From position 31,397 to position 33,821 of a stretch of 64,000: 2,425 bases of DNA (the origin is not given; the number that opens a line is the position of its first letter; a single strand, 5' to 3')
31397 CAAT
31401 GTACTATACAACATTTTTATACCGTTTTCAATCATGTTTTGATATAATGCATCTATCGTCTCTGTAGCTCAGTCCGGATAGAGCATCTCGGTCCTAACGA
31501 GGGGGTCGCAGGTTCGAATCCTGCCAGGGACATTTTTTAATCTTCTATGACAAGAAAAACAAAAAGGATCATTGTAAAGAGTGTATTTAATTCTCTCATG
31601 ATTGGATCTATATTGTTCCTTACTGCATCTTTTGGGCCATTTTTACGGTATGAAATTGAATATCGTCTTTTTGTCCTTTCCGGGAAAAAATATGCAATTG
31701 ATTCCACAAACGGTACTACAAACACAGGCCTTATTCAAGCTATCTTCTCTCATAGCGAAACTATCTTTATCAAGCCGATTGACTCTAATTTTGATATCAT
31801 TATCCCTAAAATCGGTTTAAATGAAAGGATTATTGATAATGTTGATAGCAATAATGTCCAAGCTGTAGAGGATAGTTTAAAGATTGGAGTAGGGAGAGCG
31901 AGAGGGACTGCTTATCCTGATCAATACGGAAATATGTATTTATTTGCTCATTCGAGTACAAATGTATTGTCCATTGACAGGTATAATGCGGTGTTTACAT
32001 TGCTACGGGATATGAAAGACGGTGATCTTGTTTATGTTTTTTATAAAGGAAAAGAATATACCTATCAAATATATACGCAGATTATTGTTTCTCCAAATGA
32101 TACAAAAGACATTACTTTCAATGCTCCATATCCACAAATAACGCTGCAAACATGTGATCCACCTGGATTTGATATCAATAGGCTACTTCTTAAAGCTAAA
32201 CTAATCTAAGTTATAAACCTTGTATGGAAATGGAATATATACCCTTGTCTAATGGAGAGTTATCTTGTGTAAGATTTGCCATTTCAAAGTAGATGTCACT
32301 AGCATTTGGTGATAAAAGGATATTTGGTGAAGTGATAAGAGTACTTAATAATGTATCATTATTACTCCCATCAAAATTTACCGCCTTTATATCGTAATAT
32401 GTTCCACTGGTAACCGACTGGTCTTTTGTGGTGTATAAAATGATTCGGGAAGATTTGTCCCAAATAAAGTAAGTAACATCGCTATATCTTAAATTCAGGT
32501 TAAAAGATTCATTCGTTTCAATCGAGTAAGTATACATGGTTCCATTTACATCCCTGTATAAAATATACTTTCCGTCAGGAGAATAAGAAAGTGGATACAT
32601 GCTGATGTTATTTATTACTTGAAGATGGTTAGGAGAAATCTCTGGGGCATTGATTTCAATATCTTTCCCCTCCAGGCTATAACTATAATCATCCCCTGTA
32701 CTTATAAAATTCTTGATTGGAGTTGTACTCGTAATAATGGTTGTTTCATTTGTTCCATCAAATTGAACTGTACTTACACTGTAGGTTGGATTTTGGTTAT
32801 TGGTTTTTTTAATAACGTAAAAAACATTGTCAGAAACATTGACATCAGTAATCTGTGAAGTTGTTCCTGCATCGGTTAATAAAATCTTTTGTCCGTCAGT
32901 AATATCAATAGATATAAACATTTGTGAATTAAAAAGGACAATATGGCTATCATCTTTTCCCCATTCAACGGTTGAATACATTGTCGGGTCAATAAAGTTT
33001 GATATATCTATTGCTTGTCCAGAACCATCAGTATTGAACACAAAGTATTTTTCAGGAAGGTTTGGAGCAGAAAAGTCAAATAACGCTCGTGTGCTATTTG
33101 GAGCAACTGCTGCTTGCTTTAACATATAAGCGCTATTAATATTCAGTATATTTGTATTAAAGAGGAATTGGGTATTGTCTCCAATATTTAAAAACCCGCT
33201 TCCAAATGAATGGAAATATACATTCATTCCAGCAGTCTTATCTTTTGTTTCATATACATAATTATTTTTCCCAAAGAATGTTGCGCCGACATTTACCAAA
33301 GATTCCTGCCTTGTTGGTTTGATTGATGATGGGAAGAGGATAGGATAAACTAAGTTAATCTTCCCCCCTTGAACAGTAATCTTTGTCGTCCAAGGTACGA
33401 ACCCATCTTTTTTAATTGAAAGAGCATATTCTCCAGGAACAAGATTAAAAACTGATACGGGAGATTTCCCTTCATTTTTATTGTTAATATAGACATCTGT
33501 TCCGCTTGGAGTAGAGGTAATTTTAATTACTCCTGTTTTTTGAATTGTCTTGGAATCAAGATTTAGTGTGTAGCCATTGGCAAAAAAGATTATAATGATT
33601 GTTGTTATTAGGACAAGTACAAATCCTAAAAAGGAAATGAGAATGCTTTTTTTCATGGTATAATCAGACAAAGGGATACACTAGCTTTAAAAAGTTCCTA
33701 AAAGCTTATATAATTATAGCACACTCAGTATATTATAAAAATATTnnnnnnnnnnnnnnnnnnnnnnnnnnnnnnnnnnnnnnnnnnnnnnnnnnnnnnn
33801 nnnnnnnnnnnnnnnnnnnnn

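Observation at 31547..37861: Cell-envelope module: sortase, PEGA/beta-propeller surface protein, second MreB paralog coupled to a Wzy_C (O-antigen-ligase-like) membrane protein, and a GT5 glycosyltransferase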

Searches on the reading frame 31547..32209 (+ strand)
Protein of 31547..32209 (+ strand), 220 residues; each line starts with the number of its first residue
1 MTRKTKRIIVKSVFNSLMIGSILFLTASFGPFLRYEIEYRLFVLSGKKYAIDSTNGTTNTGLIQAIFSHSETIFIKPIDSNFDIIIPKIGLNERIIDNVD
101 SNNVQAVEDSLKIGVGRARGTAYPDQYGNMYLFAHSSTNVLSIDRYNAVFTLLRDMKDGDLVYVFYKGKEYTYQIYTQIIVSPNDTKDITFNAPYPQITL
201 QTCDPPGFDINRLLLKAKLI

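Call 3: search_protein_families(library=pfam, proteins=[window:31547-32209:+], max_evalue=0.01)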
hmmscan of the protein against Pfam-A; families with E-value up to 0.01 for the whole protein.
window:31547-32209:+ (220 aa): 1 family
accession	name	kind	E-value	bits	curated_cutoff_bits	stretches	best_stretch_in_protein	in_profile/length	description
PF04203.18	Sortase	-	4e-20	72.2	26.6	1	84-219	1-124/125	Sortase domain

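Call 32: search_protein_families(library=ncbifam, proteins=[window:31547-32209:+], max_evalue=0.001)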
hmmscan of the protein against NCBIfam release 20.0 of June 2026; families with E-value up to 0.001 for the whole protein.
window:31547-32209:+ (220 aa): 5 families
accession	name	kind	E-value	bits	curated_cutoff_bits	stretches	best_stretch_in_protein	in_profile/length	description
NF033745.1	class_C_sortase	subfamily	5.8e-14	52.3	160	1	106-217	111-218/220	class C sortase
NF058671.1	sortase_SrtD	exception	6.5e-14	52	140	1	107-205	83-170/187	class D sortase, LPxTATN-specific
TIGR01076.1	sortase_fam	subfamily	9.1e-13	48.2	39.35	1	107-218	19-126/136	sortase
NF033746.1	class_D_sortase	subfamily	1.4e-12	47.5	165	1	107-206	29-117/135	class D sortase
NF033747.1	class_E_sortase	subfamily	1.4e-08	34.9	160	1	108-212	93-198/211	class E sortase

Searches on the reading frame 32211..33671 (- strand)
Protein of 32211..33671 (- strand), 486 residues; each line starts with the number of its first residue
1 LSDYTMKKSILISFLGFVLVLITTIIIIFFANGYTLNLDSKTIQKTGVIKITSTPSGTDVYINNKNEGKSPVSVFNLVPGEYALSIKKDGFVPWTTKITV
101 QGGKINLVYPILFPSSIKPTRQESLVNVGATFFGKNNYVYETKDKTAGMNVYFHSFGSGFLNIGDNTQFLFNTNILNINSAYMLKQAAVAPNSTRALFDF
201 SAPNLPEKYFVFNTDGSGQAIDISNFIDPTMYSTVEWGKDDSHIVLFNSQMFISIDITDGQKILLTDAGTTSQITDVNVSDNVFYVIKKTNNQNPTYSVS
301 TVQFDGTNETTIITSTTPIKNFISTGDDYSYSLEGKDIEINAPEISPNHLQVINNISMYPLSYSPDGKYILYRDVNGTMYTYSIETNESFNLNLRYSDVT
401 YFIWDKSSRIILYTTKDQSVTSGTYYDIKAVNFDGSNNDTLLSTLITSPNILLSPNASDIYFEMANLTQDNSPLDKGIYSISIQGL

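Call 3: search_protein_families(library=pfam, proteins=[window:32211-33671:-], max_evalue=0.01)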
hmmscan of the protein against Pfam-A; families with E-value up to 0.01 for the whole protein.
window:32211-33671:- (486 aa): 4 families
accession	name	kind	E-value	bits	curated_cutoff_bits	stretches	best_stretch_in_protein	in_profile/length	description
PF08308.17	PEGA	-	1.4e-14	54.1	20.8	1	47-103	2-58/71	PEGA domain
PF25174.1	Beta-prop_THOC3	-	1.2e-05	24.9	305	1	358-431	91-164/272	THOC3 beta-propeller domain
PF24817.1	WD40_WDHD1_1st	-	0.00077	19.2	109.9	1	360-416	227-285/291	WDHD1 first WD40 domain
PF11008.14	DUF2846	-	0.0014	19.1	34.3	0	57-105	23-73/92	Protein of unknown function (DUF2846)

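Call 32: search_protein_families(library=ncbifam, proteins=[window:32211-33671:-], max_evalue=0.001)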
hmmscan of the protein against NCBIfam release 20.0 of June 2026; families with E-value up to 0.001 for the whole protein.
window:32211-33671:- (486 aa): 1 family
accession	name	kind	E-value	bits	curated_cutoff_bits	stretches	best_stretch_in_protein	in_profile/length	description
NF047815.1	LIC10124_lipo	equivalog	4.4e-06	25.5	650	1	46-109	197-260/516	LIC10124 family lipoprotein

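Call 34: find_homologous_proteins(query=window:32214-33656:-, max_evalue=0.001)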
Query window:32214-33656:- (481 aa): 15 proteins with E <= 0.001 among 8000 candidates.
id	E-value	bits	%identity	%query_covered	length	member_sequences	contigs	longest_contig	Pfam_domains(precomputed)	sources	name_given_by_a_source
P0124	0.0e+0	1050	100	100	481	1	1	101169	PF25174.2,PF08308.18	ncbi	-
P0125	4.2e-128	446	44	100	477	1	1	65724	PF25174.2,PF23381.2,PF08308.18,PF26550.2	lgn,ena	-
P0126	1.6e-87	312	38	100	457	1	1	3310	PF08308.18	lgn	-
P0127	1.1e-14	72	31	11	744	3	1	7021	PF00069.32,PF08308.18,PF03781.23,PF13620.13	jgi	-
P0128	2.1e-14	71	45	11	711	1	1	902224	PF22820.3,PF08308.18,PF13620.13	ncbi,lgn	-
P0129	1.2e-13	69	31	20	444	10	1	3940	PF13715.13,PF08308.18,PF13620.13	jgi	jgi:hypothetical protein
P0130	1.7e-12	65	23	62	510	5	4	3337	PF08308.18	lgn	-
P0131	1.2e-10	59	37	16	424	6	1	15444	PF08308.18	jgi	-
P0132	1.7e-10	58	33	15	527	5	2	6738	PF08308.18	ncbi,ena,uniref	ncbi:PEGA domain-containing protein [Caldisericum sp.]|uniref:PEGA domain-containing protein n=1 Tax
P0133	1.9e-9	55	34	16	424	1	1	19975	PF08308.18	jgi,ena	-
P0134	3.4e-9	54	21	62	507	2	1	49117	PF08308.18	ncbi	-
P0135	1.2e-8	52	34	20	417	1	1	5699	PF08308.18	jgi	jgi:hypothetical protein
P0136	4.4e-6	44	32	20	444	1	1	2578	PF08308.18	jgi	-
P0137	1.1e-5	43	39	13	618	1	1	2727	PF07714.24,PF00069.32,PF08308.18,PF01636.30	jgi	jgi:serine/threonine protein kinase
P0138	2.9e-5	41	28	14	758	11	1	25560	PF22820.3,PF08308.18,PF13036.12,PF03783.21,PF11684.14,PF13620.13,PF18935.6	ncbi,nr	ncbi:PEGA domain-containing protein [bacterium]|nr:PEGA domain-containing protein [bacterium]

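Call 62: predict_structure(alignment_id=A2)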
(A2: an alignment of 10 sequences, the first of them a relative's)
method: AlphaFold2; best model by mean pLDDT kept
length: 481 residues; sequences in the alignment: 10
mean_pLDDT: 74.2   pTM: 0.50
mean pLDDT of the five models: 74.2, 73.5, 73.2, 72.0, 71.0
residues with pLDDT >= 90: 49; 70-90: 295; 50-70: 78; < 50: 59
segments of 3 or more residues with pLDDT < 50: 118-127, 139-141, 152-160, 315-342, 464-469
pLDDT, mean of each block of 10 residues (from residue 1): 78 84 73 73 88 93 93 90 89 85 84 64 45 55 64 40 71 75 79 85 88 85 81 84 88 86 85 70 83 81 75 48 29 31 64 79 83 88 87 82 83 65 88 81 62 66 50 68 55
secondary structure, 60 per line:
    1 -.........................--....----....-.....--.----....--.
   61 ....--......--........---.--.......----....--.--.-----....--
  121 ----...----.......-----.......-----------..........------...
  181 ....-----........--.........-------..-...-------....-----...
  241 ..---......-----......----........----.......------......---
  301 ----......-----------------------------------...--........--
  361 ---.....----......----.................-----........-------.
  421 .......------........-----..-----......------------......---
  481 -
elements in order: H2-26 E29-32 E37-40 E42-46 E54-57 E60-64 E67-72 E75-82 E89-95 E100-103 E115-118 E125-127 E132-138 E144-150 E162-167 H168-171 E178-184 E190-197 E200-208 E229-232 E238-242 E246-251 E257-262 E267-274 E279-285 E292-297 E305-310 E346-348 E351-358 E364-368 E373-378 E383-390 E394-399 E405-412 E420-427 E434-441 E454-459 E472-477

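Call 65: fold_search(model_id=the predicted structure, library=pdb)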
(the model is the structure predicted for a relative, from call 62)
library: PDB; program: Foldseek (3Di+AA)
matches with E <= 10: 1603; with E <= 0.001: 1071
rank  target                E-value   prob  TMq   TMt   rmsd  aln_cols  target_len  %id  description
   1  3bws_A                2.2e-09  1.00  0.27  0.30  16.2       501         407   11  Crystal structure of the leptospiral antigen Lp49 (released 2008-10-07)
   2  9b9h_B                2.5e-08  1.00  0.28  0.37  10.9       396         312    9  Crystal structure of the ternary complex of DCAF1 and WDR5 with PROTAC, OICR-40333 (released 2024-11-06)
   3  8fl0_NJ               2.5e-08  1.00  0.33  0.34  14.5       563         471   10  Human nucleolar pre-60S ribosomal subunit (State H) (released 2023-07-12)
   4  4pwz_B                2.6e-08  1.00  0.24  0.28  14.5       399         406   12  Crystal structure of TolB protein from Yersinia pestis CO92 (released 2014-04-02)
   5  8jx8_B                2.7e-08  1.00  0.23  0.09  28.2       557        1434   11  rat megalin head (released 2024-06-19)
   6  5mzh_B                2.9e-08  1.00  0.27  0.31  18.1       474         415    9  Crystal structure of ODA16 from Chlamydomonas reinhardtii (released 2017-03-22)
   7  4pwz_A                3.8e-08  1.00  0.26  0.29  13.7       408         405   12  Crystal structure of TolB protein from Yersinia pestis CO92 (released 2014-04-02)
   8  4r40_C                4.7e-08  1.00  0.26  0.30  13.4       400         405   12  Crystal Structure of TolB/Pal complex from Yersinia pestis. (released 2014-09-03)
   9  1k32_A                4.7e-08  1.00  0.23  0.12  27.2       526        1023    8  Crystal structure of the tricorn protease (released 2001-12-05)
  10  8ink_W                4.9e-08  1.00  0.32  0.38  13.3       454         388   10  human nuclear pre-60S ribosomal particle - State D (released 2023-08-09)
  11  9y76_A                5.1e-08  1.00  0.27  0.37  11.0       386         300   10  Crystal structure of the human DCAF1 WDR domain in complex with OICR-40120 (released 2025-10-15)
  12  7mq8_LS               6.5e-08  1.00  0.31  0.32   9.1       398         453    9  Cryo-EM structure of the human SSU processome, state pre-A1 (released 2021-09-22)
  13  9d4e_A                6.8e-08  1.00  0.27  0.37  11.0       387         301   10  Crystal structure of the human DCAF1 WDR domain in complex with OICR-41103 (released 2024-12-18)
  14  8rl2_CG               6.8e-08  1.00  0.33  0.34  15.0       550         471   11  Human pre-60S - State 5 (released 2025-01-15)
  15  9g33_UQ               6.8e-08  1.00  0.20  0.14  25.6       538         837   12  Stalled 90S - Utp23-Krr1-deltaC3 (released 2025-06-18)
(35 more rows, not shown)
